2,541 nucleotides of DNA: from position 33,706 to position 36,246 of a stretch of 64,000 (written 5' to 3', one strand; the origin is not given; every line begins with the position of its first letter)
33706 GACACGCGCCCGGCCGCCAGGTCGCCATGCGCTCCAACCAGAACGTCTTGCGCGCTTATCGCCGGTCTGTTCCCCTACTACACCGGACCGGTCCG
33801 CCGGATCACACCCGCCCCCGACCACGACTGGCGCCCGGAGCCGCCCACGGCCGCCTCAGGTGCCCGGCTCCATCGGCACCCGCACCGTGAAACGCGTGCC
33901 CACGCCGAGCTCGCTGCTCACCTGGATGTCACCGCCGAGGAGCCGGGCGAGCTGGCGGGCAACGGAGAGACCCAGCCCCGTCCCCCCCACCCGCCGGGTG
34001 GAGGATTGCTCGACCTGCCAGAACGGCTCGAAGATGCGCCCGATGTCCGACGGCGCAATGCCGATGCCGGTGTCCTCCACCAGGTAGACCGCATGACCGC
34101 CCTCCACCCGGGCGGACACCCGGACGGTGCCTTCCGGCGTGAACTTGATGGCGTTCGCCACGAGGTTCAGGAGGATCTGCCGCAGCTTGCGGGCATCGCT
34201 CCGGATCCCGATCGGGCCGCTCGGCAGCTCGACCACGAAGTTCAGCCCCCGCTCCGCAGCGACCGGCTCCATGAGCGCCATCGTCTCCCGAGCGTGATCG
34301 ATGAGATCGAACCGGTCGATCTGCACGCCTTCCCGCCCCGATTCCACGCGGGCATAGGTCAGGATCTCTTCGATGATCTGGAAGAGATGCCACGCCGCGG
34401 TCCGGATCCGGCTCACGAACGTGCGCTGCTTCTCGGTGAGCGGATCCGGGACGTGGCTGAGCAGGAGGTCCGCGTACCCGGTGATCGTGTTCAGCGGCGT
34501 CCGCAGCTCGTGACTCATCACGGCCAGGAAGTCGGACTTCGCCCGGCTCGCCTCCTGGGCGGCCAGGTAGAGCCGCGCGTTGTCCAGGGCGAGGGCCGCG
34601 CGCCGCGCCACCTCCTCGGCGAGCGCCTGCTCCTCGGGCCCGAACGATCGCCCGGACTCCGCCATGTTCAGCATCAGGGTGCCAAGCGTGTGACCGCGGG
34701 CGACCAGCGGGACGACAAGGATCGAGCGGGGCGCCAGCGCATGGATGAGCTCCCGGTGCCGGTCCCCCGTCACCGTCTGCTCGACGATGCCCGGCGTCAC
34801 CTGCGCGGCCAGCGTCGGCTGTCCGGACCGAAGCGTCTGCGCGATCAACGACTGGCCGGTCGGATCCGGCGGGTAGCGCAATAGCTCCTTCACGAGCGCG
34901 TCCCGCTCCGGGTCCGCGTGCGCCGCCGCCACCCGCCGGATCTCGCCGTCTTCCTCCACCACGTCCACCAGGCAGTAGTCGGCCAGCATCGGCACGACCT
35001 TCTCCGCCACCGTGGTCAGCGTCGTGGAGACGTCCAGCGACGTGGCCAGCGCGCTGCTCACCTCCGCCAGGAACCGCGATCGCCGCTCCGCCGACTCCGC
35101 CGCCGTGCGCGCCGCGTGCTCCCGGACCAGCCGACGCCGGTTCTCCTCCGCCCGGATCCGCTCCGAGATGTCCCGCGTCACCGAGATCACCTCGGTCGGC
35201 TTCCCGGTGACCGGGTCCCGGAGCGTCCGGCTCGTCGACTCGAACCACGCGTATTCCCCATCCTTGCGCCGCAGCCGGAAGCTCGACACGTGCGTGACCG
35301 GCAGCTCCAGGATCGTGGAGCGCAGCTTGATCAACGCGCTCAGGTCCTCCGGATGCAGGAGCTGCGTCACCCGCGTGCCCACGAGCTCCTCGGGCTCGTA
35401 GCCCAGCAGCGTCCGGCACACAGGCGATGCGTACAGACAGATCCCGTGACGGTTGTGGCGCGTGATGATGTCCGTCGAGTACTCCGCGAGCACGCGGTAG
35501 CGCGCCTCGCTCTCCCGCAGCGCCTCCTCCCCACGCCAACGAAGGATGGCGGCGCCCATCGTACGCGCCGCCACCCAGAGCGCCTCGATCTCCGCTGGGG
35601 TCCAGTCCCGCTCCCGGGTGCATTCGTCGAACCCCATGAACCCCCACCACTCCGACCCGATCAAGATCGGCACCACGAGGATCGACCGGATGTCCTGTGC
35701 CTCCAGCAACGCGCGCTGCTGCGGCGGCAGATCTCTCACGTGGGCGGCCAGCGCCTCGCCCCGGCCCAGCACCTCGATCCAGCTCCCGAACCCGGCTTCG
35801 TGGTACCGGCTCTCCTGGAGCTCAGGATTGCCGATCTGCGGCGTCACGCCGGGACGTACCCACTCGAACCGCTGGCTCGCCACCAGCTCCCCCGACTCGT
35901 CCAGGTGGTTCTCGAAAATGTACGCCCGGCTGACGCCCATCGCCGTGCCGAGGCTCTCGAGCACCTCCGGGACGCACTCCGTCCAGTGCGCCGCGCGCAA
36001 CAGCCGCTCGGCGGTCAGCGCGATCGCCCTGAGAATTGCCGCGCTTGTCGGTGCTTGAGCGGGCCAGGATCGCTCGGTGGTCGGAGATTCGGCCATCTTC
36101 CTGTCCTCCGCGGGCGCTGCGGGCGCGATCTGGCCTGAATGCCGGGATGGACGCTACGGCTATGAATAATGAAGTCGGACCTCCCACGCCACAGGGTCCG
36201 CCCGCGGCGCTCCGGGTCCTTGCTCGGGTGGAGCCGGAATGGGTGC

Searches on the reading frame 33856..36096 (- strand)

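Call 29: search_protein_families(library=pfam, proteins=[window:33856-36096:-], max_evalue=0.0001)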
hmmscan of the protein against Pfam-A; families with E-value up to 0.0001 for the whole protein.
window:33856-36096:- (746 aa): 10 families
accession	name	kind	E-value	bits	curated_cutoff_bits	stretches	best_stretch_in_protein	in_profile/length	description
PF02518.31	HATPase_c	-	1e-31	110.1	26.4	1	634-743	2-110/111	Histidine kinase-, DNA gyrase B-, and HSP90-like ATPase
PF01590.32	GAF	-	8e-27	94.8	22.4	2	355-504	1-133/133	GAF domain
PF13185.12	GAF_2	-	1.2e-21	77.7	28.6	2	354-505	2-136/136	GAF domain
PF00512.31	HisKA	-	1.1e-19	70.7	26.9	1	519-587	1-66/66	His Kinase A (phospho-acceptor) domain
PF08447.18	PAS_3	-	1.3e-14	54.6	25.6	1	221-306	2-88/89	PAS fold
PF13492.12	GAF_3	-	5.2e-12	46.7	27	1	372-506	19-129/129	GAF domain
PF13426.13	PAS_9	-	9.3e-12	45.6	27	1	215-312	8-103/103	PAS domain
PF08448.16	PAS_4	-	4.2e-08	33.8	23.1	1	208-314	5-109/110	PAS fold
PF00989.32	PAS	-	9.6e-08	32.5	22.6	1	199-310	2-113/113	PAS fold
PF14598.12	PAS_11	-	1.2e-06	28.9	25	1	230-305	24-99/109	PAS domain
